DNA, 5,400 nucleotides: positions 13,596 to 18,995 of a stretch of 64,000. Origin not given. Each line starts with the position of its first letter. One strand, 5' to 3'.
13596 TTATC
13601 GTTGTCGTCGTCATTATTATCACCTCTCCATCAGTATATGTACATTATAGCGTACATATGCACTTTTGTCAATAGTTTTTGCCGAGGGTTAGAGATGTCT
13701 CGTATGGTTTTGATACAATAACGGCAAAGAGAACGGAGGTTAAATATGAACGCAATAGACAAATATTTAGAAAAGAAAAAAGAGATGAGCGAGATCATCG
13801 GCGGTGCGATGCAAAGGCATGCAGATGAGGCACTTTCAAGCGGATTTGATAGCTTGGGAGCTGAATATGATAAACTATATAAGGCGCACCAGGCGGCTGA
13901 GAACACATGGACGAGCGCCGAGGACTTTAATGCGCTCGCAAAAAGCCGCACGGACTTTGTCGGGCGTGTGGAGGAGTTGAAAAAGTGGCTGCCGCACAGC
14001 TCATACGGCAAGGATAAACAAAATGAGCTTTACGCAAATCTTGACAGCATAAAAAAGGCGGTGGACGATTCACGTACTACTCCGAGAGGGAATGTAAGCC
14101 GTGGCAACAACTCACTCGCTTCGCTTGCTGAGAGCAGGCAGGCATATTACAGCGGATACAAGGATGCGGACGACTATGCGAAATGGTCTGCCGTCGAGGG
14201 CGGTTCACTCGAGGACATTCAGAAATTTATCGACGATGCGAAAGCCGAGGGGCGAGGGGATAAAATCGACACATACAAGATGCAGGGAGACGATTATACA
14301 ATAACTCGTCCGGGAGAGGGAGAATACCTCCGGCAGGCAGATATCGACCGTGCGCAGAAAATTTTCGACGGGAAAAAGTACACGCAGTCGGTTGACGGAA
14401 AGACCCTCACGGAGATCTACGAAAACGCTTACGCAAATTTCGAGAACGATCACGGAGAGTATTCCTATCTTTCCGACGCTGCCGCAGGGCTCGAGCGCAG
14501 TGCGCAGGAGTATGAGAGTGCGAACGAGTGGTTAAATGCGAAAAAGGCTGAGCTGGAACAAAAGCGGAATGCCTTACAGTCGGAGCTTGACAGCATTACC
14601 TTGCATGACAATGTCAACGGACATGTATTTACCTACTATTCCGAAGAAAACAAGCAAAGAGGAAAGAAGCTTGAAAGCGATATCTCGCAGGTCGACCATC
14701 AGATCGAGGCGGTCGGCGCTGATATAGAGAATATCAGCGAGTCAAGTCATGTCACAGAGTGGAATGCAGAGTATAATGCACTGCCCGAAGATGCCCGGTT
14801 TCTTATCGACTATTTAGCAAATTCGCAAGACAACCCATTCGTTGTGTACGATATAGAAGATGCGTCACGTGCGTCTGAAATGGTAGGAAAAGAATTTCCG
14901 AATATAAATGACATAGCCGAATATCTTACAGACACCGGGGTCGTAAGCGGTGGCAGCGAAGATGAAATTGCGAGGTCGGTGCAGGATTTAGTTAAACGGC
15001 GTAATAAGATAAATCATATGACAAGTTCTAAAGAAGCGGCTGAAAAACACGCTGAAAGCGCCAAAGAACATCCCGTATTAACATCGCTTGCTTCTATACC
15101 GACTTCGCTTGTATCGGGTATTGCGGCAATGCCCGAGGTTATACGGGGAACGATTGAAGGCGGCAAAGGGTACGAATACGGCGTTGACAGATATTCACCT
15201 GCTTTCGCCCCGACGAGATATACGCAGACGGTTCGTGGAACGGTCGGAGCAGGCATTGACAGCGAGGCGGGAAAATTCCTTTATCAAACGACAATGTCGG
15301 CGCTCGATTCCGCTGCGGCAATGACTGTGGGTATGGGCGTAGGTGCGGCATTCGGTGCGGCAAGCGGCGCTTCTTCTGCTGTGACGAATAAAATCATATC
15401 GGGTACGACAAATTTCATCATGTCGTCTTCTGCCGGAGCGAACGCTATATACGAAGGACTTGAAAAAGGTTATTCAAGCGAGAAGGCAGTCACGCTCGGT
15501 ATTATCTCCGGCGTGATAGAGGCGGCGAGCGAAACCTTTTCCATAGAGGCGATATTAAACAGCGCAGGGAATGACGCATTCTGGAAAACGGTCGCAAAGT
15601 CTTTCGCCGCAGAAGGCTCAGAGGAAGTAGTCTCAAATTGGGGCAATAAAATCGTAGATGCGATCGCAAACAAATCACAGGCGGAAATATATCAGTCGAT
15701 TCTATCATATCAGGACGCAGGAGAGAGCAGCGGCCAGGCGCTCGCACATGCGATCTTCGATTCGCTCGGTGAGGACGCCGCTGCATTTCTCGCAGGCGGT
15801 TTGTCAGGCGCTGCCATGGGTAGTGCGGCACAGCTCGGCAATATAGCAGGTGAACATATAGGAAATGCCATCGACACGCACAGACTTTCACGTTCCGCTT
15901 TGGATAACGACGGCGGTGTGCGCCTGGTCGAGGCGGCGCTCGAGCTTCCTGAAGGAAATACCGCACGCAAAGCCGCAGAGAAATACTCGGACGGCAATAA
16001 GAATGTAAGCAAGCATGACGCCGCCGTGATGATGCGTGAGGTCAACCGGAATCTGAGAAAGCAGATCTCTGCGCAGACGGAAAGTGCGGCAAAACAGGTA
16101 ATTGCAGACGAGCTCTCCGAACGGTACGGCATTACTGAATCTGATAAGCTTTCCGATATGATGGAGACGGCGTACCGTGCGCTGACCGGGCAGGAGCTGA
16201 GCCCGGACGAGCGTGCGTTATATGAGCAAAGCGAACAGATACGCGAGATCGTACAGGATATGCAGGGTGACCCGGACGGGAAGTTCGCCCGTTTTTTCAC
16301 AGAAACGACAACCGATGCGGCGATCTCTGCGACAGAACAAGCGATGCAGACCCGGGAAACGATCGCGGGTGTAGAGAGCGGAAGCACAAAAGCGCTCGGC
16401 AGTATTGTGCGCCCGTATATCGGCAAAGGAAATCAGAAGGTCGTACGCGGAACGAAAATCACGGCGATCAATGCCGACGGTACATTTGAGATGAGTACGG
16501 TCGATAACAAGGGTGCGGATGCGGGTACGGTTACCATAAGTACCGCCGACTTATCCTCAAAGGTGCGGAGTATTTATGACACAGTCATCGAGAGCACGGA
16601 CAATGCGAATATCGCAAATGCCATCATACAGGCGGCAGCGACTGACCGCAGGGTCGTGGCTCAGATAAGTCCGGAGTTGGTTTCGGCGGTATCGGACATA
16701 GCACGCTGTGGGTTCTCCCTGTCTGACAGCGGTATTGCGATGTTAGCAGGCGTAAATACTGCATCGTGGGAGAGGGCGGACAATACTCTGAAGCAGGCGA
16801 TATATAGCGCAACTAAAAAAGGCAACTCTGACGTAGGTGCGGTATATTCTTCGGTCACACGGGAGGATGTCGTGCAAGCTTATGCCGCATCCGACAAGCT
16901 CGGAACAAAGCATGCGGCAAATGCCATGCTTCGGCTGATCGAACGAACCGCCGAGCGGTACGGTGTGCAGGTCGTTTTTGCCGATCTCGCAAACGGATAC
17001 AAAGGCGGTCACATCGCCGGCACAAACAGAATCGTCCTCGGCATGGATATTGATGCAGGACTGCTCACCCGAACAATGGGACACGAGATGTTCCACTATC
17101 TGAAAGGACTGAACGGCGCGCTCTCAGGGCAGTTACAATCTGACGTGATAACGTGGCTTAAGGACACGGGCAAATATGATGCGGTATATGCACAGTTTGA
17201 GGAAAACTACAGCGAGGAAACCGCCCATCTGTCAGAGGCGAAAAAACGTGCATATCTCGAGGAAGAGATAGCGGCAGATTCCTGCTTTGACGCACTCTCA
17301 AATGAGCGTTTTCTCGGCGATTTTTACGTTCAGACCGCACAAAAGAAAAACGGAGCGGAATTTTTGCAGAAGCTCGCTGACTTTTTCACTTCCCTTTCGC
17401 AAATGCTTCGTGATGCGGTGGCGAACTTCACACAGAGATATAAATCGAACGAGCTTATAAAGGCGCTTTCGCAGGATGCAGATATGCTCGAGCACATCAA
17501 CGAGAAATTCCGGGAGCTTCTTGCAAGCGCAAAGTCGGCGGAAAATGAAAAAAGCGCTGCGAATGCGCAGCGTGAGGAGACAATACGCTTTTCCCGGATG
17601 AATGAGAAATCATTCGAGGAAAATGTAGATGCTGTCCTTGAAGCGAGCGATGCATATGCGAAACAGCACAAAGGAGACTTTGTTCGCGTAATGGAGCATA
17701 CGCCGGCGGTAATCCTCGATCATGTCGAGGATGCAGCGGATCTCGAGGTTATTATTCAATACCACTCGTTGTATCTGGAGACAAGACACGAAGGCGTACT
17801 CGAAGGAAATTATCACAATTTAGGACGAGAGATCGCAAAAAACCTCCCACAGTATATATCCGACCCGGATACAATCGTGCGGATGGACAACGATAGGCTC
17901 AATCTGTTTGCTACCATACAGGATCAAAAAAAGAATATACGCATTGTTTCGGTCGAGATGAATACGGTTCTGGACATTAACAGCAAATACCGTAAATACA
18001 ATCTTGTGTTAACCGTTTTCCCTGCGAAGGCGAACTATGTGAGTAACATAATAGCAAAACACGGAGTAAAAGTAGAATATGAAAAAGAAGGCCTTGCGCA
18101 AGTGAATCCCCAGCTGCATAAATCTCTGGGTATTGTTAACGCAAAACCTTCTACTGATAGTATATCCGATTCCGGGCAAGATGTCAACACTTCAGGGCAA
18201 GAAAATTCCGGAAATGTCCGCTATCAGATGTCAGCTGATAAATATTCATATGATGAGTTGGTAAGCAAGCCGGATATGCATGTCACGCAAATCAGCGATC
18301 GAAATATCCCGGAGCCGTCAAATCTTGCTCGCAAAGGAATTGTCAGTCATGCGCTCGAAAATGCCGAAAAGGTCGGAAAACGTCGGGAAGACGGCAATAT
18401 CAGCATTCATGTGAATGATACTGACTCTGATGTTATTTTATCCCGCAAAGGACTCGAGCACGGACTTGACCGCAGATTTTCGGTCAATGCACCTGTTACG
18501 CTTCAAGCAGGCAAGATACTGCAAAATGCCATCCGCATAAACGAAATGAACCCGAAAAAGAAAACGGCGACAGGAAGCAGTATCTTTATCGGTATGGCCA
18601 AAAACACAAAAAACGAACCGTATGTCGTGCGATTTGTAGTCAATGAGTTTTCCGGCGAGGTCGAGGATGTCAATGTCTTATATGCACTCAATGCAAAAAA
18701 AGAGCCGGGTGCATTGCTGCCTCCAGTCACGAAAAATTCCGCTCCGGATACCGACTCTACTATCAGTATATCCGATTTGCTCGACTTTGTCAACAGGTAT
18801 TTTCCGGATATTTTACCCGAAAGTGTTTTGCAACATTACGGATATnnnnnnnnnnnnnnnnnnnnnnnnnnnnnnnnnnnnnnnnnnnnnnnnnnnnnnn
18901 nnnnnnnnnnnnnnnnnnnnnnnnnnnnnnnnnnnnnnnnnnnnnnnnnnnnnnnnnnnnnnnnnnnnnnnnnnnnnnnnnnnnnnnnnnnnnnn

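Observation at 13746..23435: A 3229-aa single-ORF phage protein in its own transcription unit: candidate virion-delivered polyvalent or ejection protein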

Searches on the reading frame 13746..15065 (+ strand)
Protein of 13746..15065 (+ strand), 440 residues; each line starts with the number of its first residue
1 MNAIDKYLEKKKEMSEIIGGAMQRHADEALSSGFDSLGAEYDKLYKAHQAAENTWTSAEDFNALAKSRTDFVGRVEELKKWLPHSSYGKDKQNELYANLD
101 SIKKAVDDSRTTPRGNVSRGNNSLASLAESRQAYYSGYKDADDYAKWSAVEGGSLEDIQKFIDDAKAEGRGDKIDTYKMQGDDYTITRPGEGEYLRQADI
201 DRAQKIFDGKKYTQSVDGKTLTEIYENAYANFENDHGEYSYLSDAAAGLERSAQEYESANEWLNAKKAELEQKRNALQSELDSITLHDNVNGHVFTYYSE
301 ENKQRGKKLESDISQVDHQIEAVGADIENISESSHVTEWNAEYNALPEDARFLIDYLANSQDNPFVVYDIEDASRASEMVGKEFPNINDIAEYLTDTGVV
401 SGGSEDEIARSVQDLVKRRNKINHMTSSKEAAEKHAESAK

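Call 20: search_protein_families(library=pfam, proteins=[window:13746-15065:+], max_evalue=5)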
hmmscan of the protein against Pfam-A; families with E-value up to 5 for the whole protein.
window:13746-15065:+ (440 aa): 7 families
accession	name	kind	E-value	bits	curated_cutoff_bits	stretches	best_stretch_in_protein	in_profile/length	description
PF14932.11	HAUS-augmin3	-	0.002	18.1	29.4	1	217-335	45-158/260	HAUS augmin-like complex subunit 3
PF13864.11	Enkurin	-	0.04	14.8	23.6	1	241-322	6-87/92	Calmodulin-binding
PF05531.17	NPV_P10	-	0.041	14.8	29.8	1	311-349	11-50/75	Nucleopolyhedrovirus P10 protein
PF25034.1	Spectrin_SYNE1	-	0.18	11.9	35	0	211-285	28-102/188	Nesprin-1, spectrin repeats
PF24423.1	OVT1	-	0.81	10.6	30.9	0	22-55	40-73/100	Major antigen, helical domain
PF05377.16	FlaC_arch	-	2.3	9.1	27.8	0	307-333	3-29/55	Flagella accessory protein C (FlaC)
PF11740.13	KfrA_N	-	4.6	8.4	26.1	0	250-281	70-99/113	Plasmid replication region DNA-binding N-term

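Call 81: search_protein_families(library=phrogs, proteins=[window:13746-15065:+], max_evalue=0.01)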
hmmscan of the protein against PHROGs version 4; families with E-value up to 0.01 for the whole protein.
window:13746-15065:+ (440 aa): 2 families
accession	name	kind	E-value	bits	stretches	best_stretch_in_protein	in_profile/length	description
phrog_3550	-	unknown function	0.00041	21.6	0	261-340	5-68/79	-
phrog_35580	-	unknown function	0.0081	17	0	202-216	11-25/36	-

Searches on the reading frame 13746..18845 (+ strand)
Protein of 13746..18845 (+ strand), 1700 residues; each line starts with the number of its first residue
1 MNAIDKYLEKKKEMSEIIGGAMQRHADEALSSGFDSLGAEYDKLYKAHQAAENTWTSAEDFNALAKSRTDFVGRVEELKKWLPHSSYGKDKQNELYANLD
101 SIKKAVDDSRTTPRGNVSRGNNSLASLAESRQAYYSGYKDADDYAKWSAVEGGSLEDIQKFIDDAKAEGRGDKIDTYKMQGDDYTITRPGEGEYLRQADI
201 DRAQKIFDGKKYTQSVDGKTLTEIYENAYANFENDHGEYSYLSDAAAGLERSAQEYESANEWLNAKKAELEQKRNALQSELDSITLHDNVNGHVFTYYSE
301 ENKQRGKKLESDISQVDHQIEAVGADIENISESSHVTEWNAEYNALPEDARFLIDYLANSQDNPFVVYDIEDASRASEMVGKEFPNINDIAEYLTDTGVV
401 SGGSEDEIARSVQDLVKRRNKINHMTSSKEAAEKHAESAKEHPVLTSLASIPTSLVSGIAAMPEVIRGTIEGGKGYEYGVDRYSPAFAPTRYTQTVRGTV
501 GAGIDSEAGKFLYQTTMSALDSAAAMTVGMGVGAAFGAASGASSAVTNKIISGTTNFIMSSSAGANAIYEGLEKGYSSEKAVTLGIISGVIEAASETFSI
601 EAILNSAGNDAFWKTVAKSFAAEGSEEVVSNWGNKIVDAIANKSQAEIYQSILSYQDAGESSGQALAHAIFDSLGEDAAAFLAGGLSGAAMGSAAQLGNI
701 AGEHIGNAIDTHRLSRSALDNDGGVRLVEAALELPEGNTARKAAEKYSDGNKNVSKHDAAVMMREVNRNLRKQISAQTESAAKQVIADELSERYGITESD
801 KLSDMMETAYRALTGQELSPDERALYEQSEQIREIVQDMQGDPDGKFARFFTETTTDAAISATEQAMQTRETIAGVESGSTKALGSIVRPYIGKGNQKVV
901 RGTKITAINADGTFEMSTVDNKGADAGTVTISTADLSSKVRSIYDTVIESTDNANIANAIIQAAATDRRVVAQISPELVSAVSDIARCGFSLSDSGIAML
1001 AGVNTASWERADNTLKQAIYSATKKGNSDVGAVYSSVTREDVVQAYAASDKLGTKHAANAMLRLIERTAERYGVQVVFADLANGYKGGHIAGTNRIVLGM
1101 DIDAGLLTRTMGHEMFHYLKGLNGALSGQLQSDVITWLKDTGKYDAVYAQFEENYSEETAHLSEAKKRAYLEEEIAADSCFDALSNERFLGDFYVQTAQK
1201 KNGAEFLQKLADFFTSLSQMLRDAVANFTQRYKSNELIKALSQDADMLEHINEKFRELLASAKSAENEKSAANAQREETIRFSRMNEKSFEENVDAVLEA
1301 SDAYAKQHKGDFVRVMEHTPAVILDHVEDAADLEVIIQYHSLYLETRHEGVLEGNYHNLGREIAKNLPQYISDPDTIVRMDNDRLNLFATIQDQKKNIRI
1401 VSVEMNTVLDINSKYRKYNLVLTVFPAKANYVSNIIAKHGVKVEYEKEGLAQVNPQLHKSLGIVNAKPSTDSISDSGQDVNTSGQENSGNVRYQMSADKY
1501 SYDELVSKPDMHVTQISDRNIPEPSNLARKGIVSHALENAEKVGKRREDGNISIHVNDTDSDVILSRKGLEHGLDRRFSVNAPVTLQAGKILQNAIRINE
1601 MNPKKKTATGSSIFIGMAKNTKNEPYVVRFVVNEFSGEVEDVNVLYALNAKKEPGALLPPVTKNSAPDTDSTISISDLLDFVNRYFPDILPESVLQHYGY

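Call 10: search_dna_similar(query=window:13746-18845:+, collection=phages, mode=protein, max_rows=30)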
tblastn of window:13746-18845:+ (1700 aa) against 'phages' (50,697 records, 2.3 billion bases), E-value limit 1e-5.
Records with a match: 2; places in all: 2; records where one place covers at least 80% of the query: 0.
Best place of each record, by identity: <60% 2.
By first word of the organism name: Bacteriophage 2.
By host as written in the record: - 2.
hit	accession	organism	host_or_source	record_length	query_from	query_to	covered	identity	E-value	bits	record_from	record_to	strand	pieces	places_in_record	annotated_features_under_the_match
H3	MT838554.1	Bacteriophage sp.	human fecal samples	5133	1459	1699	14%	38.0%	2e-30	137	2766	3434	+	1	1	record has no annotation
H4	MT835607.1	Bacteriophage sp.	human fecal samples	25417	444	677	14%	32.3%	6e-19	100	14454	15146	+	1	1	record has no annotation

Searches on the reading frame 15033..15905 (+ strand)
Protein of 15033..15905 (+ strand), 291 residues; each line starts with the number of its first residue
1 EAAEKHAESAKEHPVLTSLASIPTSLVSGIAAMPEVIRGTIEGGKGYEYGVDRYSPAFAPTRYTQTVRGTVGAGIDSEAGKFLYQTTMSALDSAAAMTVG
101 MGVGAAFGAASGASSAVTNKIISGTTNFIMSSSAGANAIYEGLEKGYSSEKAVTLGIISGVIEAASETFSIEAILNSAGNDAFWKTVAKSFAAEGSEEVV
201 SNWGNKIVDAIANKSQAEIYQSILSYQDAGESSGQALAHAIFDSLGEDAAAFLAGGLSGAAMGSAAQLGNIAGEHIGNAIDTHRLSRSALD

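Call 20: search_protein_families(library=pfam, proteins=[window:15033-15905:+], max_evalue=5)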
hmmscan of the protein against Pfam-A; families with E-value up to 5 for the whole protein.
window:15033-15905:+ (291 aa): 0 families

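Call 81: search_protein_families(library=phrogs, proteins=[window:15033-15905:+], max_evalue=0.01)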
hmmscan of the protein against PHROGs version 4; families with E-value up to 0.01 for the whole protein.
window:15033-15905:+ (291 aa): 1 family
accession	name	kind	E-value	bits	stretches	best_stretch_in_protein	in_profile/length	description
phrog_22978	-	unknown function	2e-31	108.8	1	79-267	379-566/3513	-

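Call 83: search_protein_families(library=ncbifam, proteins=[window:15033-15905:+], max_evalue=0.01)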
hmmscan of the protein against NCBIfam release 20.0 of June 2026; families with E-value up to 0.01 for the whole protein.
window:15033-15905:+ (291 aa): 0 families

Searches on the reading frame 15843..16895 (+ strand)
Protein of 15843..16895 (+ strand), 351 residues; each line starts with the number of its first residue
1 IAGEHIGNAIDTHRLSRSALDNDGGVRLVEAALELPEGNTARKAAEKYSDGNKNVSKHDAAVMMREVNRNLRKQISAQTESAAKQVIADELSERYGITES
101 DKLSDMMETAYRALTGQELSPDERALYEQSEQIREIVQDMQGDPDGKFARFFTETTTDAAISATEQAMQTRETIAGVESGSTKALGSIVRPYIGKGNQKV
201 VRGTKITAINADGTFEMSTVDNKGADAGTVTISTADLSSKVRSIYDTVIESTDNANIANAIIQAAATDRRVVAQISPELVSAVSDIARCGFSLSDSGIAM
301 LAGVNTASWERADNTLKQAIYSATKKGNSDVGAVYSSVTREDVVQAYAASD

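Call 20: search_protein_families(library=pfam, proteins=[window:15843-16895:+], max_evalue=5)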
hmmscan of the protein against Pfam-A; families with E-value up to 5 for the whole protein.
window:15843-16895:+ (351 aa): 2 families
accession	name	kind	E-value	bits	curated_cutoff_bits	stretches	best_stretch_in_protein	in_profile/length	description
PF06877.16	RraB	-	0.003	18.5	23.3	1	75-146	28-99/102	Regulator of ribonuclease activity B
PF01858.22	RB_A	-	0.17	12.2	25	1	127-175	7-55/196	Retinoblastoma-associated protein A domain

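Call 81: search_protein_families(library=phrogs, proteins=[window:15843-16895:+], max_evalue=0.01)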
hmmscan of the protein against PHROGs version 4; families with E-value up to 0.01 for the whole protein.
window:15843-16895:+ (351 aa): 1 family
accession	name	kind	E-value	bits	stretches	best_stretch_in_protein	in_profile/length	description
phrog_16283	-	unknown function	0.0027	18.7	0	135-156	33-54/69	-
